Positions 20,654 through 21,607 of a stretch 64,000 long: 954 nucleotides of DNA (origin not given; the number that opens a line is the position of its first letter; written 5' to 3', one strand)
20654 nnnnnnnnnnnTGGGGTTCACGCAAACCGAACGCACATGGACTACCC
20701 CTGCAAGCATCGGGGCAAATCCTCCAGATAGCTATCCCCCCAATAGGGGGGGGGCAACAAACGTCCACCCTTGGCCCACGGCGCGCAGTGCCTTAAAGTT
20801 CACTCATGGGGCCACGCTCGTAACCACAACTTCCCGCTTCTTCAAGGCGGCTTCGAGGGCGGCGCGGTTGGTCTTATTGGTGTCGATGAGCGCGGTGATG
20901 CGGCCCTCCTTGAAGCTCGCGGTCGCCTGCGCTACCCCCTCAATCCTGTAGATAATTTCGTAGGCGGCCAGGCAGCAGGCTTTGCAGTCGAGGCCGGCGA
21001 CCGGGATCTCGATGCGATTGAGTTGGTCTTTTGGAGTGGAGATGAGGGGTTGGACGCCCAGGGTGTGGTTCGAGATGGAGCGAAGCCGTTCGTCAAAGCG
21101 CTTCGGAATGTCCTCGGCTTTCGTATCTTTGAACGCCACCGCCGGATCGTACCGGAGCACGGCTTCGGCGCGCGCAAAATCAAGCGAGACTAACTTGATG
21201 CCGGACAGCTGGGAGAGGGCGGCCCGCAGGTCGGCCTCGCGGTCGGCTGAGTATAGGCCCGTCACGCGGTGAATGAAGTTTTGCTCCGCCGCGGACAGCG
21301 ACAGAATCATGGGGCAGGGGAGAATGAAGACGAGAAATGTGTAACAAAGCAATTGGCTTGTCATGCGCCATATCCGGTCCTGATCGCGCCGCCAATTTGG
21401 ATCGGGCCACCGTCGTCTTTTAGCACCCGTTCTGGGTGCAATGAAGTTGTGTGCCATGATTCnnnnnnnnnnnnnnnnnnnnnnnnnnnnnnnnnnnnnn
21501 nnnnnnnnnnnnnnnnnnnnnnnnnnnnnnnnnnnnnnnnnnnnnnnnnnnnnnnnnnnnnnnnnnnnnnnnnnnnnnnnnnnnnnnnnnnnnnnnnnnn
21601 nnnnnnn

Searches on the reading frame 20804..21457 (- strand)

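Call 11: search_protein_families(library=pfam, proteins=[window:20804-21457:-], max_evalue=0.001)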
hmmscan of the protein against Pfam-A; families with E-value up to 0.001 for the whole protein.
window:20804-21457:- (217 aa): 2 families
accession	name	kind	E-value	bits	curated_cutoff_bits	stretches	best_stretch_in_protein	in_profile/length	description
PF00403.32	HMA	-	3.6e-07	30.9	24.8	0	65-107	4-46/62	Heavy-metal-associated domain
PF19803.4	DUF6286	-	4.3e-05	24.4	35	0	154-207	33-86/108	Family of unknown function (DUF6286)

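Call 54: search_protein_families(library=ncbifam, proteins=[window:20804-21457:-], max_evalue=0.001)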
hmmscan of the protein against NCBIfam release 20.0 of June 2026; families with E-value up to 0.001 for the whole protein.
window:20804-21457:- (217 aa): 10 families
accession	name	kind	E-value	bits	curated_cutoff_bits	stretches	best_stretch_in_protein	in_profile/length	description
NF041115.1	UxxU_metal_bind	equivalog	2.7e-12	46.6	95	1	147-205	4-62/74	metal-binding (seleno)protein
NF033556.1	MerTP_fusion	equivalog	6.7e-10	38.9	180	1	139-207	112-180/186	mercuric transport protein MerTP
TIGR02052.1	MerP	equivalog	1e-08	35.5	92.55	1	149-206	25-82/92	mercury resistance system periplasmic binding protein MerP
NF033795.1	chaper_CopZ_Bs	exception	3.6e-06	27.1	91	0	151-205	4-58/66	copper chaperone CopZ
TIGR00003.1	TIGR00003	subfamily_domain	2.3e-05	24.5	62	0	149-206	2-59/66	copper ion binding protein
NF047957.1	CopZ_AFE_1862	equivalog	4.3e-05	23.9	85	0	149-188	1-40/62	CopZ family metallochaperone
NF033794.2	chaper_CopZ_Eh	exception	8.6e-05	22.6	95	0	76-112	17-53/68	copper chaperone CopZ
NF045683.1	MerT_CopZ_Se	exception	0.00073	19.1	375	0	146-204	161-219/235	MerT/CopZ fusion-like heavy metal transport selenoprotein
NF033775.1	P_type_ZntA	exception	0.00079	17.8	1240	0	143-207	44-106/732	Zn(II)/Cd(II)/Pb(II) translocating P-type ATPase ZntA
NF010311.1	PRK13748.1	subfamily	0.00088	18.2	600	0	151-207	3-58/560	mercury(II) reductase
